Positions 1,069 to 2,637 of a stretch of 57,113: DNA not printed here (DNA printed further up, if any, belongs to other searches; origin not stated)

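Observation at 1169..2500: Low-GC opposite-strand gene (422 aa) inserted between the portal and prohead protease genes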

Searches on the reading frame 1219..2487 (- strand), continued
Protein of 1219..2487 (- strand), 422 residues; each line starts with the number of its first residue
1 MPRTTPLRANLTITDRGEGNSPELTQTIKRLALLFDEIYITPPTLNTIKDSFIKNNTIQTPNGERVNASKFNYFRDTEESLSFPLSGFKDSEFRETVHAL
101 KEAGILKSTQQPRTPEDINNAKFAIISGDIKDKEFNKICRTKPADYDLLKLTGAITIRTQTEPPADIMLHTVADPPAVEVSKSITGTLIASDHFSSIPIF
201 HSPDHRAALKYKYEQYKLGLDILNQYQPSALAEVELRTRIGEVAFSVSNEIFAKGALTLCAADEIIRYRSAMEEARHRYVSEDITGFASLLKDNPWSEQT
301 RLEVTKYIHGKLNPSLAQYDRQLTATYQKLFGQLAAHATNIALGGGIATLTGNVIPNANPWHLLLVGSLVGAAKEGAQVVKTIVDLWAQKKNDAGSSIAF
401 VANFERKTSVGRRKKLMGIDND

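Call 41: find_encoding_contigs(protein=P0159, flank=8000, max_places=2)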
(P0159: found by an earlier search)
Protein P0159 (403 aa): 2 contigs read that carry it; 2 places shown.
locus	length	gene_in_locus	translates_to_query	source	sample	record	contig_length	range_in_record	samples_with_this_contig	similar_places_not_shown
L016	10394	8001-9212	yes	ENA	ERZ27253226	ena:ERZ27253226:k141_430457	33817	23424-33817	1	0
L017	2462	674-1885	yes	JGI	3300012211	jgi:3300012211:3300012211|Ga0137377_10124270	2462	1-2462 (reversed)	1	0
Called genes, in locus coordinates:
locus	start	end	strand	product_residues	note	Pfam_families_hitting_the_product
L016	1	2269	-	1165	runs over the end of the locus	PF17757:UvrB_inter, PF02559:CarD_TRCF_RID, PF00270:DEAD, PF04851:ResIII, PF00271:Helicase_C, PF22590:Cas3-like_C_2 (weak), PF03461:TRCF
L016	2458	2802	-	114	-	PF00892:EamA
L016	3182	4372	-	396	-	PF04542:Sigma70_r2, PF08281:Sigma70_r4_2, PF04545:Sigma70_r4, PF02861:Clp_N, PF13376:OmdA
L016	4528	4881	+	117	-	PF12840:HTH_20, PF01022:HTH_5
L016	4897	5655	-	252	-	PF01195:Pept_tRNA_hydro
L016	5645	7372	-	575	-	PF00149:Metallophos, PF12850:Metallophos_2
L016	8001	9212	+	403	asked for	-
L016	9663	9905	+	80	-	-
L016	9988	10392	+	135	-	?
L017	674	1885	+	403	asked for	-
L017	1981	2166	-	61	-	PF12728:HTH_17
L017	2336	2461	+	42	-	?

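Call 42: find_encoding_contigs(protein=P0012, flank=8000, max_places=2)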
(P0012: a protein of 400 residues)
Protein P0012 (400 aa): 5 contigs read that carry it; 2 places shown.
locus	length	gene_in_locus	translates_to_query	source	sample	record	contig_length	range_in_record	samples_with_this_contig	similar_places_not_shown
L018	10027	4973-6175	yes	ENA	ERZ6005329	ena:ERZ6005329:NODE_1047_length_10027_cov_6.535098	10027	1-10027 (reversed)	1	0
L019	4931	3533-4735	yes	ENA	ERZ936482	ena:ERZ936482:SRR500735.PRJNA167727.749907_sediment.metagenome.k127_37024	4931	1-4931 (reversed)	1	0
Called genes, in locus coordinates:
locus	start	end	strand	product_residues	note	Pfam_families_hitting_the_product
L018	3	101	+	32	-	?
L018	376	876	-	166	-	PF08859:DGC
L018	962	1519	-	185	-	PF04542:Sigma70_r2, PF08281:Sigma70_r4_2, PF04545:Sigma70_r4 (weak)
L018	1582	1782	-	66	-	PF01381:HTH_3 (weak)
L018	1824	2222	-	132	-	PF01814:Hemerythrin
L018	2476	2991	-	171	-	-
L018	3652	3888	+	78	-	-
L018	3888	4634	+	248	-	-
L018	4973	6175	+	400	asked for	-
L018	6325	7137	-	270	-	PF13276:HTH_21, PF00665:rve, PF13683:rve_3, PF13333:rve_2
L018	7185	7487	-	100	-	PF01527:HTH_Tnp_1, PF13384:HTH_23 (weak)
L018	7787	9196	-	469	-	PF14052:Caps_assemb_Wzi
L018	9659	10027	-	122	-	?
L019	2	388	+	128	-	?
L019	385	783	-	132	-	PF01814:Hemerythrin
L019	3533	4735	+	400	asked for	-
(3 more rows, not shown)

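Call 43: predict_structure(alignment_id=A2)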
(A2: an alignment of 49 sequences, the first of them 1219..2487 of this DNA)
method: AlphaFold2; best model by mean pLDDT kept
length: 422 residues; sequences in the alignment: 49
mean_pLDDT: 86.2   pTM: 0.84
mean pLDDT of the five models: 86.2, 83.4, 83.4, 82.1, 80.2
residues with pLDDT >= 90: 251; 70-90: 119; 50-70: 38; < 50: 14
segments of 3 or more residues with pLDDT < 50: 345-354
pLDDT, mean of each block of 10 residues (from residue 1): 82 85 95 97 93 73 62 91 92 97 95 86 94 97 92 91 92 95 94 94 94 83 75 86 91 92 96 94 92 89 92 92 89 83 55 52 59 68 85 87 90 87 60
secondary structure, 60 per line:
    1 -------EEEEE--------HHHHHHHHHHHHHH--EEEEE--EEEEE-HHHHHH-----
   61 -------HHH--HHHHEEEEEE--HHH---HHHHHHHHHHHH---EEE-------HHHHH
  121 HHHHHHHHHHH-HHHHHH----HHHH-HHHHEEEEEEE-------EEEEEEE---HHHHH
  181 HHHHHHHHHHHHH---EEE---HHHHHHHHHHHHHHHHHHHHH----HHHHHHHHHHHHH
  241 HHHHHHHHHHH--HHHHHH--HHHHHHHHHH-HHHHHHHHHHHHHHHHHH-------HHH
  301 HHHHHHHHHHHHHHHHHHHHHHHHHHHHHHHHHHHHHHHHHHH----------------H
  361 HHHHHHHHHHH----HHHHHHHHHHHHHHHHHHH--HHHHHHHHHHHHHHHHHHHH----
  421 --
elements in order: E8-12 H21-34 E37-41 E44-48 H50-55 H73-76 E77-82 H91-102 E106-108 H116-131 H133-138 H143-146 H148-151 E152-158 E166-172 H176-193 E197-199 H203-223 H228-251 H254-259 H262-271 H273-290 H298-343 H360-371 H376-394 H397-416

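Call 52: search_protein_families(library=pfam, proteins=[P0021, P0080, P0084, P0089, P0099, P0101, P0126, P0141, P0140, P0100], max_evalue=0.01)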
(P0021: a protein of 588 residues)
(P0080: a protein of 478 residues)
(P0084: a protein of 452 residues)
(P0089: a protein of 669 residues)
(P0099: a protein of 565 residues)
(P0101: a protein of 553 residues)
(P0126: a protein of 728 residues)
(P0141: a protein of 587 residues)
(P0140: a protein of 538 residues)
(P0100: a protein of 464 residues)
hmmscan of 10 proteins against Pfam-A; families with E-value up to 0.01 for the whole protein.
P0021 (588 aa): 1 family
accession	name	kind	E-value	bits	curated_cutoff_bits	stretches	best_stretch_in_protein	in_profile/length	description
PF18495.6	VbhA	-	0.0095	16.3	25.9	0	470-490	20-40/47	Antitoxin VbhA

P0080 (478 aa): 0 families

P0084 (452 aa): 0 families

P0089 (669 aa): 1 family
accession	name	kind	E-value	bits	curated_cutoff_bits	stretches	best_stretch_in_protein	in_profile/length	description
PF13646.12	HEAT_2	-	3.4e-09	37.3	27.7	1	508-589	1-84/88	HEAT repeats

P0099 (565 aa): 0 families

P0101 (553 aa): 1 family
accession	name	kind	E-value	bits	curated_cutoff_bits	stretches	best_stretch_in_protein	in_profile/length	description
PF13926.11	DUF4211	-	0.0052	17.4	27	0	420-478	24-78/137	Domain of unknown function (DUF4211)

P0126 (728 aa): 0 families

P0141 (587 aa): 1 family
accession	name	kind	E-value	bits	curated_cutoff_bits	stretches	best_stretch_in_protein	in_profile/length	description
PF08655.15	DASH_Ask1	-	0.0036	17.6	20.7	0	494-520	21-47/64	DASH complex subunit Ask1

P0140 (538 aa): 0 families

P0100 (464 aa): 0 families

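Call 61: fold_search(model_id=the predicted structure, library=pdb)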
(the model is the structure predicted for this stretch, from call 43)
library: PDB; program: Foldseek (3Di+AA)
matches with E <= 10: 293; with E <= 0.001: 0
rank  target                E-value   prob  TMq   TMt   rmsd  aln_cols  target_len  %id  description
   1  8fbi                  2.9e-01  0.25  0.16  0.22  21.8       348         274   12  Improving the secretion of designed protein assemblies through negative design of cryptic transmembrane domains (released 2023-03-22)
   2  6dfu_B                4.4e-01  0.18  0.22  0.26  19.4       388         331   10  Tryptophan--tRNA ligase from Haemophilus influenzae. (released 2018-05-23)
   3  9o53_A                4.4e-01  0.11  0.11  0.13  20.4       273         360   10  Cryo-EM structure of the human SK2-4 chimera/calmodulin channel complex bound to a small molecule inhibitor (released 2025-07-09)
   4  6vlo_A                6.2e-01  0.09  0.11  0.13  20.1       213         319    9  X-ray Structure of the R141 Sugar 4,6-dehydratase from Acanthamoeba polyphaga Minivirus (released 2020-03-04)
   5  4azh_B                8.0e-01  0.18  0.08  0.08   8.4        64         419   11  Differential inhibition of the tandem GH20 catalytic modules in the pneumococcal exo-beta-D-N-acetylglucosaminidase, S (released 2013-07-10)
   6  4mvc_A                8.4e-01  0.08  0.10  0.16  16.8       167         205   12  Crystal Structure of a Mammalian Cytidylyltransferase (released 2013-12-11)
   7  1k4k_D                1.0e+00  0.18  0.12  0.21   9.5       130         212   10  Crystal structure of E. coli Nicotinic acid mononucleotide adenylyltransferase (released 2002-10-08)
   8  5vir_A                1.1e+00  0.11  0.12  0.23  10.4       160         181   11  Crystal structure of probable nicotinate-nucleotide adenylyltransferase from Mycobacterium abscessus in complex with N (released 2017-04-26)
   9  9o48_A                1.1e+00  0.07  0.11  0.12  20.7       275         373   10  Cryo-EM structure of the human SK2-4 chimera/calmodulin channel complex in the Ca2+ bound state (released 2025-07-09)
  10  1yul                  1.1e+00  0.13  0.11  0.19   9.0       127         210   10  Crystal Structure of Nicotinic Acid Mononucleotide Adenylyltransferase from Pseudomonas aeruginosa (released 2005-11-08)
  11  4azh_D                1.3e+00  0.13  0.08  0.09   8.4        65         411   11  Differential inhibition of the tandem GH20 catalytic modules in the pneumococcal exo-beta-D-N-acetylglucosaminidase, S (released 2013-07-10)
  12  9nq9_A                1.3e+00  0.04  0.10  0.09  23.9       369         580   10  Magnesium ions-bound closed-state cryo-EM structure of human TRPV6 in cNW11 nanodiscs (released 2025-11-19)
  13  2yl5_C                1.5e+00  0.03  0.11  0.11  18.2       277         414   10  Inhibition of the pneumococcal virulence factor StrH and molecular insights into N-glycan recognition and hydrolysis (released 2011-09-14)
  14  2yll                  1.5e+00  0.10  0.08  0.08   8.7        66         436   12  Inhibition of the pneumococcal virulence factor StrH and molecular insights into N-glycan recognition and hydrolysis (released 2011-09-21)
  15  4az6                  1.5e+00  0.06  0.13  0.13  16.8       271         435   12  Differential inhibition of the tandem GH20 catalytic modules in the pneumococcal exo-beta-D-N-acetylglucosaminidase, Str (released 2013-07-10)
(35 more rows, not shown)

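Call 62: fold_search(model_id=the predicted structure, library=viral)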
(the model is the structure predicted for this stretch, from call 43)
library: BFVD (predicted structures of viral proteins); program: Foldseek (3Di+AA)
matches with E <= 10: 269; with E <= 0.001: 0
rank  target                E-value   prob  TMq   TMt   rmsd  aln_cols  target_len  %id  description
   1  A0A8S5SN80            1.5e-01  0.08  0.07  0.10  29.5       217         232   10  Bro-N domain-containing protein [Siphoviridae sp. ctCb814]
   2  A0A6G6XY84            2.3e-01  0.06  0.09  0.11  26.9       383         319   11  Uncharacterized protein [Ochrobactrum phage vB_OspP_OH]
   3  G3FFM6                4.0e-01  0.08  0.11  0.07  25.0       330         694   15  Structural protein [Vibrio phage phiVC8]
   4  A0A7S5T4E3            5.2e-01  0.08  0.11  0.15  32.8       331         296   10  (no name in the UniProt tables at hand)
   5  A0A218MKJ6            6.3e-01  0.04  0.09  0.12  21.8       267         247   11  Uncharacterized protein [uncultured virus]
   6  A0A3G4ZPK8            7.0e-01  0.12  0.09  0.18  13.6       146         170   11  Uncharacterized protein [Barrevirus sp.]
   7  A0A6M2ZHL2            7.0e-01  0.06  0.09  0.13  19.3       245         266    6  Glycosyltransferase [Synechococcus phage S-SCSM1]
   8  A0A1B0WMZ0            7.0e-01  0.04  0.10  0.10  26.4       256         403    8  (no name in the UniProt tables at hand)
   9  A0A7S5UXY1            7.4e-01  0.08  0.07  0.09  21.7       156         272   13  (no name in the UniProt tables at hand)
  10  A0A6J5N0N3            7.4e-01  0.04  0.08  0.12  18.2       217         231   13  Uncharacterized protein [uncultured Caudovirales phage]
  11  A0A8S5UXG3            8.1e-01  0.04  0.09  0.11  25.0       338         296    8  Regulatory protein [Podoviridae sp. ctW0z17]
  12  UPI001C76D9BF         9.0e-01  0.11  0.08  0.25  14.4        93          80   13  (no name look-up for this kind of identifier)
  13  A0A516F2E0            9.0e-01  0.06  0.09  0.16  14.6       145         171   12  Non-structural protein NS5 (Fragment) [Usutu virus]
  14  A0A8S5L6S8            9.5e-01  0.02  0.09  0.06  27.3       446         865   11  DUF5710 domain-containing protein [Siphoviridae sp. cts9W16]
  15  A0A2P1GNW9            1.0e+00  0.03  0.10  0.08  23.3       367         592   14  NP [Wenling hagfish influenza virus]
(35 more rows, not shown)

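Call 72: list_cluster_members(proteins=[P0001, P0003, P0004, P0079, P0155])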
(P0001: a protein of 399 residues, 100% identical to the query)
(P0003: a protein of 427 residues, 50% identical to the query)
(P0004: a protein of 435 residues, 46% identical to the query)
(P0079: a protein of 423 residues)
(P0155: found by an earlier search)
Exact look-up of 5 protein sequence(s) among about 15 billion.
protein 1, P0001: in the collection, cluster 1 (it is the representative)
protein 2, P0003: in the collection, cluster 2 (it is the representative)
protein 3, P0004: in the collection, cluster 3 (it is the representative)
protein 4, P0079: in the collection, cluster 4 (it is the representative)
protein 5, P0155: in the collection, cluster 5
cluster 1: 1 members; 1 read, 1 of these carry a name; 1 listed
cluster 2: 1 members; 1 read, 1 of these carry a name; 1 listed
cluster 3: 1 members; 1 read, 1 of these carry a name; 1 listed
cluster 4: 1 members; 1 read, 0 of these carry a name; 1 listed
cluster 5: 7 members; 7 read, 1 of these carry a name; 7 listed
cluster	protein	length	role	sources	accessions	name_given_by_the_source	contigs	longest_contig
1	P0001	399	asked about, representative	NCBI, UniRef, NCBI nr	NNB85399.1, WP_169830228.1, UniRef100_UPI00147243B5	hypothetical protein [Corallococcus exiguus] | hypothetical protein n=1 Tax=Corallococcus exiguus TaxID=83462 RepID=UPI00147243B5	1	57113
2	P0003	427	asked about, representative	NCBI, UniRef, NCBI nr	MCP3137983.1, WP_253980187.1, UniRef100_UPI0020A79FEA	hypothetical protein [Pyxidicoccus xibeiensis] | hypothetical protein n=1 Tax=Pyxidicoccus xibeiensis TaxID=2906759 RepID=UPI0020A79FEA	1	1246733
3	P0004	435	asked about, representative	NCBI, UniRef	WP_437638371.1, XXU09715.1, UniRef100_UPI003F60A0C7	hypothetical protein [Sorangium sp. So ce854] | hypothetical protein n=1 Tax=Sorangium sp. So ce854 TaxID=3133322 RepID=UPI003F60A0C7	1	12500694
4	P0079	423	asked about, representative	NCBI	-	-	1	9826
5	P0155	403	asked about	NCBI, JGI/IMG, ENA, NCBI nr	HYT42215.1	MAG TPA: hypothetical protein VEP90_07705 [Methylomirabilota bacterium] | hypothetical protein [Methylomirabilota bacterium]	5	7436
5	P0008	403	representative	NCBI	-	-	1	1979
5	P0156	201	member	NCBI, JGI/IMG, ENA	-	-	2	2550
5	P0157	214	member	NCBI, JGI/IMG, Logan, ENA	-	-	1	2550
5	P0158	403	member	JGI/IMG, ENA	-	-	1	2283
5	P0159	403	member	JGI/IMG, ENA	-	-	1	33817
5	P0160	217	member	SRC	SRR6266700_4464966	-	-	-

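Call 82: search_solved_structures(query=A5, max_evalue=10)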
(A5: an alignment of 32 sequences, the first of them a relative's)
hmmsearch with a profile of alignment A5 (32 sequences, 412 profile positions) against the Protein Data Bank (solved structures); distinct sequences matched with E-value up to 10: 8.
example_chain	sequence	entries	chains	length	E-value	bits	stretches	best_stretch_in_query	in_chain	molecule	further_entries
2oz4_A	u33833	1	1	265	0.99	11.7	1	198-273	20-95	Intercellular adhesion molecule 1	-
1p53_A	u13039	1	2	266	0.99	11.7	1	198-273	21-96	Intercellular adhesion molecule-1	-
1mq8_A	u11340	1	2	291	1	11.6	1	197-273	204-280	intercellular adhesion molecule-1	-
2wk7_A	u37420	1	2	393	1.2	11.4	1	37-112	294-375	CAI-1 AUTOINDUCER SYNTHASE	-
2wk8_A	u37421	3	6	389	1.3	11.3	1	37-112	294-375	CAI-1 AUTOINDUCER SYNTHASE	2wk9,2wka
3hqt_A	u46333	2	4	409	1.4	11.2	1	37-112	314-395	CAI-1 autoinducer synthase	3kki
1z7z_I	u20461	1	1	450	2.1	10.6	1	198-273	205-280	Intercellular adhesion molecule-1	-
7bg7_B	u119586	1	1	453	2.1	10.6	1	198-273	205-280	Intercellular adhesion molecule 1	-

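Call 83: list_cluster_members(proteins=[P0080, P0084, P0085, P0093, P0096, P0097, P0098, P0100, P0104, P0105])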
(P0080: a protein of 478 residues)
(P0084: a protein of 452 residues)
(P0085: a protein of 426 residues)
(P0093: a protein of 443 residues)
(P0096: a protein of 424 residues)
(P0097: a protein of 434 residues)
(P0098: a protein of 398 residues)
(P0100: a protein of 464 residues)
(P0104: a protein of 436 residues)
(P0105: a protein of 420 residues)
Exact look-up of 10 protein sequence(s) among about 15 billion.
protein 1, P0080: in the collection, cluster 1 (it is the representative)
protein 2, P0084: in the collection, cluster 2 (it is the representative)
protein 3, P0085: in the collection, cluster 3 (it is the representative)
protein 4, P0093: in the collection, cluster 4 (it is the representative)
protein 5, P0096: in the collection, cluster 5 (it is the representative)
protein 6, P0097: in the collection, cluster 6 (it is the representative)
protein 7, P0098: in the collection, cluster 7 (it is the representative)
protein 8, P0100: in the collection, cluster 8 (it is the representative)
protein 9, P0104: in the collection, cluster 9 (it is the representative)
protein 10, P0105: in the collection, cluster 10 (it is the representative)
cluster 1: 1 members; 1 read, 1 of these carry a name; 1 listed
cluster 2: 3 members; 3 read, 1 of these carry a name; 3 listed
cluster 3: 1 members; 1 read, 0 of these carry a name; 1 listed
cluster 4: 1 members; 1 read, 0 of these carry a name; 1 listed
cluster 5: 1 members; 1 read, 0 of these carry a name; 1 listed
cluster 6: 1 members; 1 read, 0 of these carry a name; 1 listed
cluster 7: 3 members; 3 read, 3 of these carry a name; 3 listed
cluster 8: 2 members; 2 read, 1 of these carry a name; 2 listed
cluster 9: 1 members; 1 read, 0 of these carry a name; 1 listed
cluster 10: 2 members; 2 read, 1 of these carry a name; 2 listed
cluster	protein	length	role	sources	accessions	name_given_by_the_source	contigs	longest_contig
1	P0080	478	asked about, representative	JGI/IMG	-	hypothetical protein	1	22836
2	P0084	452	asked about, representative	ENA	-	-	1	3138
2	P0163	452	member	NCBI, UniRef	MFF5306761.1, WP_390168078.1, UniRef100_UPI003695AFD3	hypothetical protein ACFY5F_46170 [Streptomyces sp. NPDC013161] | hypothetical protein n=1 Tax=Streptomyces sp. NPDC013161 TaxID=3364862 RepID=UPI003695AFD3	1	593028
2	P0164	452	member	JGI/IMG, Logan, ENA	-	-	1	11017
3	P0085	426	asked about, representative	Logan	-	-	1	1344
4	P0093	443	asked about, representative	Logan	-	-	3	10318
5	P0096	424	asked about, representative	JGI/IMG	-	-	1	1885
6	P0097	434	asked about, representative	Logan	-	-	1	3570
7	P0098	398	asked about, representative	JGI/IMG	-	hypothetical protein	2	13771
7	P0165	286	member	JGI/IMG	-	hypothetical protein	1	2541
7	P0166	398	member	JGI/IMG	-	hypothetical protein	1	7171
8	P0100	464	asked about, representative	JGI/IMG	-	hypothetical protein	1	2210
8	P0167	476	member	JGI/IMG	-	-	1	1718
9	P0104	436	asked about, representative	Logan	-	-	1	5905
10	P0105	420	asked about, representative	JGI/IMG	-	-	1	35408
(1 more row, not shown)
